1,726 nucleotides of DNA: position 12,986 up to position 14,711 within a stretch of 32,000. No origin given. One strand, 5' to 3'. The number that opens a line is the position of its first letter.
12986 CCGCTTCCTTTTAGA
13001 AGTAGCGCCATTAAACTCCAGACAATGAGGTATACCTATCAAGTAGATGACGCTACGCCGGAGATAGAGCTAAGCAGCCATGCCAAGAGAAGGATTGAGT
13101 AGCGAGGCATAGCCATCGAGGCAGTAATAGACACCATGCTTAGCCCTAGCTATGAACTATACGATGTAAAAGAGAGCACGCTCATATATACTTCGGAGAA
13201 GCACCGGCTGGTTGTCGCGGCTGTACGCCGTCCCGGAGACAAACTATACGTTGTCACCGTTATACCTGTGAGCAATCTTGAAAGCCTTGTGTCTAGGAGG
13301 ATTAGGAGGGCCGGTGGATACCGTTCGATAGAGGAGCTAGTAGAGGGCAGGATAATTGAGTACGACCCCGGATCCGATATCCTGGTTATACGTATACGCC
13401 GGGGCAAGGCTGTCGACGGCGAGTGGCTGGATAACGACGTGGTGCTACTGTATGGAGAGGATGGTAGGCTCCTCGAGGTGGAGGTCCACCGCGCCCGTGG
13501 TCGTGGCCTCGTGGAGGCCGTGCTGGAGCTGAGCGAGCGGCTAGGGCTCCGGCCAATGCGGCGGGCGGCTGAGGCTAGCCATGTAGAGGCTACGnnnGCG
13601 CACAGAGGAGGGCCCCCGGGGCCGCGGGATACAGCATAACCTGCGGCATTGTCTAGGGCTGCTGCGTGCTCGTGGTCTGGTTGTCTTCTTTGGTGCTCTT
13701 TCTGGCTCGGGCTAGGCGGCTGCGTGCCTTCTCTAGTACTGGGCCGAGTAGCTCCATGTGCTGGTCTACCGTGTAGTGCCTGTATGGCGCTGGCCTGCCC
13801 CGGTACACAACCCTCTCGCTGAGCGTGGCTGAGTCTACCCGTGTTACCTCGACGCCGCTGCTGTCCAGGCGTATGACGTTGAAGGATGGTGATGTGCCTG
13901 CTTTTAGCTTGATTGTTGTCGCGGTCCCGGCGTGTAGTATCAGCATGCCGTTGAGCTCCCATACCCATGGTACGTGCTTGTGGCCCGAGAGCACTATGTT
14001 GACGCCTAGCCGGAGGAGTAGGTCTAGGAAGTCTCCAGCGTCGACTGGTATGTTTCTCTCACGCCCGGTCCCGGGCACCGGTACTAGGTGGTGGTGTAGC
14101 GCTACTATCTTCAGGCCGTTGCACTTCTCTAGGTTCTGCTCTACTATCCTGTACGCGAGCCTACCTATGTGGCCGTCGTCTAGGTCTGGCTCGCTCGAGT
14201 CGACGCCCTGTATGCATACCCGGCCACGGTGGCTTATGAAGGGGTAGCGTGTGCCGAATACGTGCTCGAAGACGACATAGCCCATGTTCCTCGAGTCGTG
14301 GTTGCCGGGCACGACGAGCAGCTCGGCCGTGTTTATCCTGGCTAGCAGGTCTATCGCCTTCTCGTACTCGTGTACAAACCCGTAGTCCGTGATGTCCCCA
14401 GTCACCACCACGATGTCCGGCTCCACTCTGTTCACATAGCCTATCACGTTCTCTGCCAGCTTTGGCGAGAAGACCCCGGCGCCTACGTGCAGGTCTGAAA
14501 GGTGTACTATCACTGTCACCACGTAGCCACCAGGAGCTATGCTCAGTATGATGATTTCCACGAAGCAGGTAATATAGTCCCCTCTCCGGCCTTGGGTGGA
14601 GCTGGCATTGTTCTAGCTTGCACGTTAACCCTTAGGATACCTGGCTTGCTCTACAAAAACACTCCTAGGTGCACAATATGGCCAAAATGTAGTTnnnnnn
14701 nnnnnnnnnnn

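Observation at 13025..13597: Single-gene fusion of DUF4258-like (toxin) and DUF2283-like (antitoxin) domains, interrupted by an in-frame TAG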

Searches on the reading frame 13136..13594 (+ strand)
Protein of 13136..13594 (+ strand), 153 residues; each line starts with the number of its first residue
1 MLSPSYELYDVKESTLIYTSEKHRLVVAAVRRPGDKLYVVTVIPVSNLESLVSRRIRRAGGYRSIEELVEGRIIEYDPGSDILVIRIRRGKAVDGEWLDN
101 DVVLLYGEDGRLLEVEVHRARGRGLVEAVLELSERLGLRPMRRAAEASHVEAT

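Call 4: search_protein_families(library=pfam, max_evalue=10, proteins=[window:13136-13594:+])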
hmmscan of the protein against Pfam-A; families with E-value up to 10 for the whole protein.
seq(153 aa): 1 family
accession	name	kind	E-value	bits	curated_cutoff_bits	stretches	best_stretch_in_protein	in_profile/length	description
PF10049.14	DUF2283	-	1.9e-08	34.8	23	1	74-120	2-48/49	Protein of unknown function (DUF2283)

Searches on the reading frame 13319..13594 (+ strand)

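Call 4: search_protein_families(library=pfam, max_evalue=10, proteins=[window:13319-13594:+])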
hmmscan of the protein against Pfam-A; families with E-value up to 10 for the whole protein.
seq(92 aa): 1 family
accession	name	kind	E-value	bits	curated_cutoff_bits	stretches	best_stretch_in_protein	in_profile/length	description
PF10049.14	DUF2283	-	6.9e-09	36.2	23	1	13-59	2-48/49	Protein of unknown function (DUF2283)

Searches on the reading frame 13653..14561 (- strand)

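Call 75: search_protein_families(library=pfam, max_evalue=1, proteins=[window:13653-14561:-])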
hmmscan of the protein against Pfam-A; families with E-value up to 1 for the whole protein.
window:13653-14561:- (302 aa): 5 families
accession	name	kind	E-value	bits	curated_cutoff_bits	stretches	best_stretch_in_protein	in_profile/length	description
PF00149.33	Metallophos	-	5e-16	60.1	21.5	1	18-198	3-191/191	Calcineurin-like phosphoesterase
PF12850.12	Metallophos_2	-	1.2e-10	42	27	1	18-220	3-141/154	Calcineurin-like phosphoesterase superfamily domain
PF18844.6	baeRF_family2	-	0.011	16.3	26.9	1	35-64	63-92/149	Bacterial archaeo-eukaryotic release factor family 2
PF20314.3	DUF6610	-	0.036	14.1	27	1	38-90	42-92/198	Family of unknown function (DUF6610)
PF13941.12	MutL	-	0.062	12.5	27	1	30-92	100-161/450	MutL protein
